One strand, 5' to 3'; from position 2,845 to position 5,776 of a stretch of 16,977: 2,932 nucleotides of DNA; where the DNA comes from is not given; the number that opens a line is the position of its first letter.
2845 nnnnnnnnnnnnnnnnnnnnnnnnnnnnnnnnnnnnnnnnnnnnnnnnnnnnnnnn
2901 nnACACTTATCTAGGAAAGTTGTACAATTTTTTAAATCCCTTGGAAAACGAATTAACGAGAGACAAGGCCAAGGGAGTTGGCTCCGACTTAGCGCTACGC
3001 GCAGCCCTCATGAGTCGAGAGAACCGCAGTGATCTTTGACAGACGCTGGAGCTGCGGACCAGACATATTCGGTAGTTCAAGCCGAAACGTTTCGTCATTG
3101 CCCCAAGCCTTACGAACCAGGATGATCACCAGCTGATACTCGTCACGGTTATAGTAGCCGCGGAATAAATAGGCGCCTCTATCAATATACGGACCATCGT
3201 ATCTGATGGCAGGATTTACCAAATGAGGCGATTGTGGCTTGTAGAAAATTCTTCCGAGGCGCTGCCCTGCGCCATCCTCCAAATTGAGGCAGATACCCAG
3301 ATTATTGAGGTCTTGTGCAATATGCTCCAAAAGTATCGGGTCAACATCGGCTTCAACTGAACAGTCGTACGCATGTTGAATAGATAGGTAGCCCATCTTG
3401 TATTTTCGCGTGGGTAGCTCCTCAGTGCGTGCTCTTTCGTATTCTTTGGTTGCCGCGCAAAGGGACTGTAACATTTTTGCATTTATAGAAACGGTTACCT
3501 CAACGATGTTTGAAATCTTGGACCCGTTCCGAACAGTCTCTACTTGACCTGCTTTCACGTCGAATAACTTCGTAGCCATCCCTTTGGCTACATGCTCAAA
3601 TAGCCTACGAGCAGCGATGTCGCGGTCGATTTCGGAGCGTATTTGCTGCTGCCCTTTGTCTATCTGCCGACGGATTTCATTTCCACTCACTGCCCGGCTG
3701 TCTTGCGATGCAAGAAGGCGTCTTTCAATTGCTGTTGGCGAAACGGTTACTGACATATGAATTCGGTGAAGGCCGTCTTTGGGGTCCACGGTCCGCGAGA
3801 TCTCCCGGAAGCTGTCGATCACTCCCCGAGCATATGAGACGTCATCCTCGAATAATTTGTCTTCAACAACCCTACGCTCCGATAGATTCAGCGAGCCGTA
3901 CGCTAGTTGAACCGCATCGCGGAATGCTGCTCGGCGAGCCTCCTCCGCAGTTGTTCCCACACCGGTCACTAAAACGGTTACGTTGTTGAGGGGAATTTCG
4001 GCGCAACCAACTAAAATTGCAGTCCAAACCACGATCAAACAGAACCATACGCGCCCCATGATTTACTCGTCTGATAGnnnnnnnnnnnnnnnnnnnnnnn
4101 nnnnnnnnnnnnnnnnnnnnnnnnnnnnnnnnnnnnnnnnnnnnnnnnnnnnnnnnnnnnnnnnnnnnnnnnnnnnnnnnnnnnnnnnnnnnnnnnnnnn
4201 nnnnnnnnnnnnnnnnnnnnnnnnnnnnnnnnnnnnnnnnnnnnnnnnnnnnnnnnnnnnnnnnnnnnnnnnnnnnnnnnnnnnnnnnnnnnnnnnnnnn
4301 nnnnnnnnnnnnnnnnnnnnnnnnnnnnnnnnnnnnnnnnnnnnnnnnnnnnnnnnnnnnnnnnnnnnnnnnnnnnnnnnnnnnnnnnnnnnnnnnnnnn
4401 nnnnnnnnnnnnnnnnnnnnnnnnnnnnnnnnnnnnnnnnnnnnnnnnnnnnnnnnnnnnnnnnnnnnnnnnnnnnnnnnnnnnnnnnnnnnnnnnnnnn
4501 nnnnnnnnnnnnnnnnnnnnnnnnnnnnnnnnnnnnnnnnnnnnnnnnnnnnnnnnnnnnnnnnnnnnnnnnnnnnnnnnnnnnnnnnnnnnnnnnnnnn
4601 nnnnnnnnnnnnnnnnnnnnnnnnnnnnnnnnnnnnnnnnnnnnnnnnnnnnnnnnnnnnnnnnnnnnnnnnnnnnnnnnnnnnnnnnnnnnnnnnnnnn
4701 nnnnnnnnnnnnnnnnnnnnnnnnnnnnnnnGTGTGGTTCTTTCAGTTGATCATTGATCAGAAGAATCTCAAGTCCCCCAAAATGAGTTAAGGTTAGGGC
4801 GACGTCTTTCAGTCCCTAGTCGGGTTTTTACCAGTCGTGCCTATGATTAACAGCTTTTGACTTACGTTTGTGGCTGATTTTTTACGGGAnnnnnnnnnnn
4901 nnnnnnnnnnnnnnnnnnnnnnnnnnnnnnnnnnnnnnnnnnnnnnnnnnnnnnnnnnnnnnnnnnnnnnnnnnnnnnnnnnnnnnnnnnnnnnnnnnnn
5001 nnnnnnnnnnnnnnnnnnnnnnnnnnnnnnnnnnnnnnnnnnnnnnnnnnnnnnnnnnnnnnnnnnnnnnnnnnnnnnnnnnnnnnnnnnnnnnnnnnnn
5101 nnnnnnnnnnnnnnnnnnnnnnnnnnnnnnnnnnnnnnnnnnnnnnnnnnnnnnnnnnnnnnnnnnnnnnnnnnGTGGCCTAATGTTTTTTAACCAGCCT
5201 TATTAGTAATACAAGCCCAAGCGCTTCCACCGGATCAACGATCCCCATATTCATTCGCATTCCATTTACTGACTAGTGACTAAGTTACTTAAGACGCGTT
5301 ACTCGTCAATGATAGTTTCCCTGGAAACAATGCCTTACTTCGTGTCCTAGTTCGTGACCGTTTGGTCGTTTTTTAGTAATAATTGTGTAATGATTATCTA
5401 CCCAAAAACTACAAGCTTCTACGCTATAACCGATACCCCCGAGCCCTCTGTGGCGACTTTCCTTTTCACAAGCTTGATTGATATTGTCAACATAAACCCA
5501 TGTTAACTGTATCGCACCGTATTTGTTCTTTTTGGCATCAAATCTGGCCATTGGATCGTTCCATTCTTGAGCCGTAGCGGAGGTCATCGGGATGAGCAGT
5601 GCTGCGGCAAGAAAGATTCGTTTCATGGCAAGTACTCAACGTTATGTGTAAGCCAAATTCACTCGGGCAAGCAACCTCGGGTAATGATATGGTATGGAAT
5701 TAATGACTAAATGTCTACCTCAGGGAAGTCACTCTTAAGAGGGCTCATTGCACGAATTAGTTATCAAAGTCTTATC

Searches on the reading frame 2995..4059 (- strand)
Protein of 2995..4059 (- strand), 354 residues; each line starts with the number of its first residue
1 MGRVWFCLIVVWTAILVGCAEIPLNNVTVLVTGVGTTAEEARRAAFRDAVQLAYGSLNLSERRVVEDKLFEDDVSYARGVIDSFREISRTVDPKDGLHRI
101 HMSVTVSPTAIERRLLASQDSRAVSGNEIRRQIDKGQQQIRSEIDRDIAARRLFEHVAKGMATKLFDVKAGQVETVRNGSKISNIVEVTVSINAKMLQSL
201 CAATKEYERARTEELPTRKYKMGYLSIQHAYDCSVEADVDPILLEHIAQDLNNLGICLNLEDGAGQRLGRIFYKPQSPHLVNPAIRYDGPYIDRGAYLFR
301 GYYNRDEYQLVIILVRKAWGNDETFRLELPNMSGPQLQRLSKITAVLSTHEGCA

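Call 6: search_protein_families(library=pfam, proteins=[window:2995-4059:-], max_evalue=0.1)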
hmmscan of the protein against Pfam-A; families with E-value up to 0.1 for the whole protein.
window:2995-4059:- (354 aa): 0 families

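Call 63: find_encoding_contigs(protein=window:2995-4059:-, flank=10000, max_places=5)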
Protein window:2995-4059:- (354 aa): 1 contig read that carries it; 1 place shown.
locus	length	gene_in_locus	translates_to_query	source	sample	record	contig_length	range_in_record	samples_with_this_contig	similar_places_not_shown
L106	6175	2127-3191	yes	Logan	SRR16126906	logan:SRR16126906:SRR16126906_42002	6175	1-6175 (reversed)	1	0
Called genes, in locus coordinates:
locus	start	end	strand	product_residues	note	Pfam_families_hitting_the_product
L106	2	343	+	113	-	?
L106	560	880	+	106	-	-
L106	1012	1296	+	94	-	-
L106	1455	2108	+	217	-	-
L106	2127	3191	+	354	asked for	-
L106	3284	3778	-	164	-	-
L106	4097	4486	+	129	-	-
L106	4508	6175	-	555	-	?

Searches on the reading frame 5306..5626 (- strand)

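Call 6: search_protein_families(library=pfam, proteins=[window:5306-5626:-], max_evalue=0.1)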
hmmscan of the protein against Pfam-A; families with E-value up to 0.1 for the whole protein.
window:5306-5626:- (106 aa): 1 family
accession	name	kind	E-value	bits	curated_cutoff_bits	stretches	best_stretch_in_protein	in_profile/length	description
PF12115.13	Salp15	-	0.041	14.7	27.8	1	18-102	14-101/111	Salivary protein of 15kDa inhibits CD4+ T cell activation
